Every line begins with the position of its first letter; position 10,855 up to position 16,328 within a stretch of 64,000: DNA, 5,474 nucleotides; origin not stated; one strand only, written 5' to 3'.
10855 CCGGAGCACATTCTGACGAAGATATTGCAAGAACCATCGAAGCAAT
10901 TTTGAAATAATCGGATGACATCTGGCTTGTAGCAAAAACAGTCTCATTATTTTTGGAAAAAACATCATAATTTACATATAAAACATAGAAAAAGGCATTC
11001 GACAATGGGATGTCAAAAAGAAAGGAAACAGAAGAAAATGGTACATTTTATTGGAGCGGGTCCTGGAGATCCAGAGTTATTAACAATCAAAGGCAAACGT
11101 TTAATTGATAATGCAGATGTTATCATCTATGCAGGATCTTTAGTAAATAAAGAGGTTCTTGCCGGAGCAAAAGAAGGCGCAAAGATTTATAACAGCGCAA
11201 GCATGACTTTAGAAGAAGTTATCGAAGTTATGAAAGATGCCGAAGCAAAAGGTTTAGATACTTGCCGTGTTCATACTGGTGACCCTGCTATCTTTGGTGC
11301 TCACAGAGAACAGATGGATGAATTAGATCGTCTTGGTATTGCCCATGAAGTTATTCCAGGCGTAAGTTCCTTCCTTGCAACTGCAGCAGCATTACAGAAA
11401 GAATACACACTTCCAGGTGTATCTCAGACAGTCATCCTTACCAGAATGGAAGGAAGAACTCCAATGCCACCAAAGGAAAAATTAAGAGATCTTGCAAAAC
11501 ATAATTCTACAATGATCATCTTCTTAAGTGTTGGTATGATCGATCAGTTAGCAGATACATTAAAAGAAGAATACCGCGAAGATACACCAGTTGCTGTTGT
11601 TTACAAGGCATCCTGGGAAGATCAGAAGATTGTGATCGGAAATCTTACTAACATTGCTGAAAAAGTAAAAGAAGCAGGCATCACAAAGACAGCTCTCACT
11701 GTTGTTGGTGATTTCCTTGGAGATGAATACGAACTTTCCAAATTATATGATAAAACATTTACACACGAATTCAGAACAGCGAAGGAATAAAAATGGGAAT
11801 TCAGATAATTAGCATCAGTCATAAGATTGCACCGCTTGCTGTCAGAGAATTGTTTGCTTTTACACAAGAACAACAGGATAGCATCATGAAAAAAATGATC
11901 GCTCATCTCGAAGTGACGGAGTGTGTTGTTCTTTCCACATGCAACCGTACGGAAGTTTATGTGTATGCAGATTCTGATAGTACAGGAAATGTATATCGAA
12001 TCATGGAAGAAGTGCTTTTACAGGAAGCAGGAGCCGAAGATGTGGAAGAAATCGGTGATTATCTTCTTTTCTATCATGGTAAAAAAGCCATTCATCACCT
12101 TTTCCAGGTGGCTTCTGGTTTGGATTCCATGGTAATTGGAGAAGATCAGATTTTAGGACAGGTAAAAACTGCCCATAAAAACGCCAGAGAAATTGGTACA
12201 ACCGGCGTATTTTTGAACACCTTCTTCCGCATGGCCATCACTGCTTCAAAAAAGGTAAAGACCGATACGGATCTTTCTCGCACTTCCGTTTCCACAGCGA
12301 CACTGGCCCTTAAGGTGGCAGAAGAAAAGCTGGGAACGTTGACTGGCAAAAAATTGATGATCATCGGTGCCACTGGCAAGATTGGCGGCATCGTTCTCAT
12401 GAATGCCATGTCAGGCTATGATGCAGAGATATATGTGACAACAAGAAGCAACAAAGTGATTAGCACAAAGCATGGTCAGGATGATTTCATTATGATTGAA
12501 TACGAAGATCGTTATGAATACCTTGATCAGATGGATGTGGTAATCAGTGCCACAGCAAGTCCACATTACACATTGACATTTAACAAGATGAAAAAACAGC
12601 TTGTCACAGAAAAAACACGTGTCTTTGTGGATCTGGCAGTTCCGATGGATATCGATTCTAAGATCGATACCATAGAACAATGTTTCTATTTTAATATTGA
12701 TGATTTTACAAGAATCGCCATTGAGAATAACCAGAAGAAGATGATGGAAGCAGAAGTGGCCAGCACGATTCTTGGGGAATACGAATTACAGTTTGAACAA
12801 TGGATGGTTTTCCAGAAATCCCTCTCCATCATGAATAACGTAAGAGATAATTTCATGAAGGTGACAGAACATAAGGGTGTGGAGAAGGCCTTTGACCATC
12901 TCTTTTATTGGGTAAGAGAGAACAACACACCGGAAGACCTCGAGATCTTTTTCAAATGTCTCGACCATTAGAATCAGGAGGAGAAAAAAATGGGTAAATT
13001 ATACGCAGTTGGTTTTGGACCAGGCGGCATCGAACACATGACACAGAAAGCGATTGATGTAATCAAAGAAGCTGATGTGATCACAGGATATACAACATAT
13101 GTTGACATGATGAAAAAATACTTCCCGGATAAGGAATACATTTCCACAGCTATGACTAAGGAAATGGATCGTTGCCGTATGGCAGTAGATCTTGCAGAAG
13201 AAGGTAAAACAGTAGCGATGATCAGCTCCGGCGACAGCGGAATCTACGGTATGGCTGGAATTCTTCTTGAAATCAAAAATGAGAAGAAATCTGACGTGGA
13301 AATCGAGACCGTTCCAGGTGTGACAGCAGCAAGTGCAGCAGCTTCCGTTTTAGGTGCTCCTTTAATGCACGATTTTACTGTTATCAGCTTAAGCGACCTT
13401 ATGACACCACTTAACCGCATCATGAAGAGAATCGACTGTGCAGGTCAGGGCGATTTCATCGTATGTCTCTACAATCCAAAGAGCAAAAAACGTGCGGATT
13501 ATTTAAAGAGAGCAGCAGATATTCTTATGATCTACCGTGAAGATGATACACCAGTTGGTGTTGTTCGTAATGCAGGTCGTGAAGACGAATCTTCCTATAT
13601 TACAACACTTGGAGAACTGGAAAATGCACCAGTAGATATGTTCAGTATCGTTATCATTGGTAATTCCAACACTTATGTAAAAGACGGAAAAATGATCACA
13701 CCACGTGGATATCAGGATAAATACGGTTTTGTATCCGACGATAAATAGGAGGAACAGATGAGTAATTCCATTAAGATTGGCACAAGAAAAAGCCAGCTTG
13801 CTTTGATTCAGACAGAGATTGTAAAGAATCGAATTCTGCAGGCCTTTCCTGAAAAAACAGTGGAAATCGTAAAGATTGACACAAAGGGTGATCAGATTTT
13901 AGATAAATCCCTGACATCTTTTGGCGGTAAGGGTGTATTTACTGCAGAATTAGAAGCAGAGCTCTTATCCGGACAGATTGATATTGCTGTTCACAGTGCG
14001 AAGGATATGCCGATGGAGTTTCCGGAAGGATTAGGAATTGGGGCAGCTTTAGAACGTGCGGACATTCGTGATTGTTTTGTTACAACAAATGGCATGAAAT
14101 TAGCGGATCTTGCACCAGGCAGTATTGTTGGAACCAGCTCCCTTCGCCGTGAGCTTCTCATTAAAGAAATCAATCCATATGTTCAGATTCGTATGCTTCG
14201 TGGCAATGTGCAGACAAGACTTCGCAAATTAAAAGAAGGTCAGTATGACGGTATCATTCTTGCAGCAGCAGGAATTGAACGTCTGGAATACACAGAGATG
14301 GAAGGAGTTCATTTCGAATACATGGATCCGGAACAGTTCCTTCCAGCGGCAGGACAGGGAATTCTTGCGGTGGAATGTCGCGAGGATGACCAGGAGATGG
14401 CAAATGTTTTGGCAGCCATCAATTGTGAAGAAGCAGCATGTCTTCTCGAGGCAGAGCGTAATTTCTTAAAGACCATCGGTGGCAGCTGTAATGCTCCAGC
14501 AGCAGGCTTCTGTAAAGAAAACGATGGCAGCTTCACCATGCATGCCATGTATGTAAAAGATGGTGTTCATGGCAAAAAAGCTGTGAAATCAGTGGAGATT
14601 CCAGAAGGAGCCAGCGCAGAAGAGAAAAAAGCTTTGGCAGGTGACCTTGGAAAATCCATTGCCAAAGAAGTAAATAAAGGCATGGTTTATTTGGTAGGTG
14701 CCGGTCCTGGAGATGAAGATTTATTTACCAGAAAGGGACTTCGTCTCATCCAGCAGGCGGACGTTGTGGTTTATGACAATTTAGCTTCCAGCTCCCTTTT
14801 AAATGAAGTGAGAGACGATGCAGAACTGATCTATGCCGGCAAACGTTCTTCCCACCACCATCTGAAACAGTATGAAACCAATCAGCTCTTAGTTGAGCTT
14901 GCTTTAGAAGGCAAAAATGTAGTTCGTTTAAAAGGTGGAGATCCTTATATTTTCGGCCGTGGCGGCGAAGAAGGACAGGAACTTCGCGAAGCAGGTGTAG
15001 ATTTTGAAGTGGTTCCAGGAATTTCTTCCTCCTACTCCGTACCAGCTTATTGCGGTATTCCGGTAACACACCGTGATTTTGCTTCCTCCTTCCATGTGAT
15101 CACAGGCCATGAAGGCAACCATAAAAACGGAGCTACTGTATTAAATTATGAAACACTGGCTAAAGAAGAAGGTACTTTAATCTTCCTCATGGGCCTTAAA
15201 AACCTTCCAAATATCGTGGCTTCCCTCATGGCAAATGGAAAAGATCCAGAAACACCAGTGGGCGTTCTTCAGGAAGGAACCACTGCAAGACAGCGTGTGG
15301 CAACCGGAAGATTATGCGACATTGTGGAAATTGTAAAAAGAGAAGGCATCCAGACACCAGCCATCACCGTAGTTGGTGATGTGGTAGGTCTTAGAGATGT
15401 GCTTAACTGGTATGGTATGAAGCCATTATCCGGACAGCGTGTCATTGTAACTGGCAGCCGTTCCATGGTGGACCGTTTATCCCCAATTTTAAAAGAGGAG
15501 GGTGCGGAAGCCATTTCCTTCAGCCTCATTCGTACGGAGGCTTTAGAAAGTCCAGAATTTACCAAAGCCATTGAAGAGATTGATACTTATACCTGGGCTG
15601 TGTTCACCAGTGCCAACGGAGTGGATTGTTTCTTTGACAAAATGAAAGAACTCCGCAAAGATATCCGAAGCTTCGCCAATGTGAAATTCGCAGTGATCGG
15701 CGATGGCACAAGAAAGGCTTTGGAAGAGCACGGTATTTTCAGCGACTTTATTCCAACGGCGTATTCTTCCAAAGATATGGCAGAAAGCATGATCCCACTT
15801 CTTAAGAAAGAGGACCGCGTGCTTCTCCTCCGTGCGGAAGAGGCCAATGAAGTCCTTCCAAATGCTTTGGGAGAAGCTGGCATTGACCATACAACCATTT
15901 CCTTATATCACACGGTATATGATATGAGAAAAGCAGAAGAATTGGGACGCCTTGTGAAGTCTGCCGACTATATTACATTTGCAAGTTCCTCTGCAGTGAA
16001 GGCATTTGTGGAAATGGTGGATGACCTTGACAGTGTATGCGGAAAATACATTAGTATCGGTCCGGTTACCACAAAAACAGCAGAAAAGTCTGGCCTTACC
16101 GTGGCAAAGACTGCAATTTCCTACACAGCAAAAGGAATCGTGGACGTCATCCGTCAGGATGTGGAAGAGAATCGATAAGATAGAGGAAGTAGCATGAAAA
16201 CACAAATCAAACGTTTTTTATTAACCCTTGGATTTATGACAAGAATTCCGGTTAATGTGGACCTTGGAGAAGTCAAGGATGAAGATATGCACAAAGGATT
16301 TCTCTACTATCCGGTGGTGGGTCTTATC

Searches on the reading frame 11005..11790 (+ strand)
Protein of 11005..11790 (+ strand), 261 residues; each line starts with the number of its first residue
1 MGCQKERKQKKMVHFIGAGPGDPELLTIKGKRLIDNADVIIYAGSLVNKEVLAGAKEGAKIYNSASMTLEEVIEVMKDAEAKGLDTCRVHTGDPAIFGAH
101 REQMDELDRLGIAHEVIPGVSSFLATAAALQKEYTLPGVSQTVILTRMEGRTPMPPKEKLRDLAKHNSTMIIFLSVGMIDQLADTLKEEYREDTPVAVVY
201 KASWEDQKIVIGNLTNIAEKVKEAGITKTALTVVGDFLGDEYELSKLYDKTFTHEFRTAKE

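Call 44: search_protein_families(library=pfam, proteins=[window:11005-11790:+], max_evalue=0.00001)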
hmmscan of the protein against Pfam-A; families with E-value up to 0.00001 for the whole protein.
window:11005-11790:+ (261 aa): 1 family
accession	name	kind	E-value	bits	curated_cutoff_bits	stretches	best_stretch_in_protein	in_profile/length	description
PF00590.25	TP_methylase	-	1.7e-51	175.6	27.8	1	12-217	1-211/212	Tetrapyrrole (Corrin/Porphyrin) Methylases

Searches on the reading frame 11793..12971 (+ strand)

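Call 44: search_protein_families(library=pfam, proteins=[window:11793-12971:+], max_evalue=0.00001)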
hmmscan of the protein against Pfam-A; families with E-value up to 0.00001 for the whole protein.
window:11793-12971:+ (392 aa): 2 families
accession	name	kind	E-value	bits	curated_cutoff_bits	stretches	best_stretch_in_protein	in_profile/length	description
PF05201.20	GlutR_N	-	1e-49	168.6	27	1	6-159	1-151/151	Glutamyl-tRNAGlu reductase, N-terminal domain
PF01488.26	Shikimate_DH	-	2.2e-21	76.8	24.3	1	175-308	2-138/138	Shikimate / quinate 5-dehydrogenase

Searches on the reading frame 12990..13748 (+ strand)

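Call 44: search_protein_families(library=pfam, proteins=[window:12990-13748:+], max_evalue=0.00001)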
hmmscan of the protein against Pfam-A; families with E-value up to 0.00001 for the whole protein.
window:12990-13748:+ (252 aa): 1 family
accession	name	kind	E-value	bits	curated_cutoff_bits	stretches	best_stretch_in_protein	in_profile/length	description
PF00590.25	TP_methylase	-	2.8e-46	158.6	27.8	1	3-210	1-211/212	Tetrapyrrole (Corrin/Porphyrin) Methylases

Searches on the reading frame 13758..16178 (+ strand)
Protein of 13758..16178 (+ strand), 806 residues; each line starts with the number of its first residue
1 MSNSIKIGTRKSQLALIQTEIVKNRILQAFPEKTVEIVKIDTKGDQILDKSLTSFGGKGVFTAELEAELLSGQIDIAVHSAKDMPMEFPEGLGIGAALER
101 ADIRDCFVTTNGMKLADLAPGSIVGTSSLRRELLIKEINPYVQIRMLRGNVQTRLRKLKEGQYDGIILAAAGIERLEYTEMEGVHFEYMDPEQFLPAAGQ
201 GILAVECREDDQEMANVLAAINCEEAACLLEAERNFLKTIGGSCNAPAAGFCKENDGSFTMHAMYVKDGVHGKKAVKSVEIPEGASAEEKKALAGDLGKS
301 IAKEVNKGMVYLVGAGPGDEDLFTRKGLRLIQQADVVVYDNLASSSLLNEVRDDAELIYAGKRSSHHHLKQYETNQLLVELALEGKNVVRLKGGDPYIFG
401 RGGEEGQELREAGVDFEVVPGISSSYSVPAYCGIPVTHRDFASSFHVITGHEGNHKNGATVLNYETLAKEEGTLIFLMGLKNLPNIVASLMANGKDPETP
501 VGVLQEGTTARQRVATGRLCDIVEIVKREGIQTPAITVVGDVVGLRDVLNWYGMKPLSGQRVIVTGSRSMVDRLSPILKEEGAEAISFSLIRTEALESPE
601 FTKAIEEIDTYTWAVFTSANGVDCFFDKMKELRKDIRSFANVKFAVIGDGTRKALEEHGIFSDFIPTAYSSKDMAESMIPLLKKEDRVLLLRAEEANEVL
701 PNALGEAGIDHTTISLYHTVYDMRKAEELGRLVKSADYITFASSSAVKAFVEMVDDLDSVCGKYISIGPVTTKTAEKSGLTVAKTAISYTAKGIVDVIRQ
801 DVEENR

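Call 44: search_protein_families(library=pfam, proteins=[window:13758-16178:+], max_evalue=0.00001)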
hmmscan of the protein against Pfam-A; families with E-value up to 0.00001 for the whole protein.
window:13758-16178:+ (806 aa): 3 families
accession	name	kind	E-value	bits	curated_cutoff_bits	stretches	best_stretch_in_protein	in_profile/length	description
PF01379.25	Porphobil_deam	-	1.2e-80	270.3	22.1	1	5-215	1-206/207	Porphobilinogen deaminase, dipyromethane cofactor binding domain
PF02602.20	HEM4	-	4.3e-56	190.1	27.5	1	573-795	2-230/231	Uroporphyrinogen-III synthase HemD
PF00590.25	TP_methylase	-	1.1e-49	169.7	27.8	1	309-520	1-209/212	Tetrapyrrole (Corrin/Porphyrin) Methylases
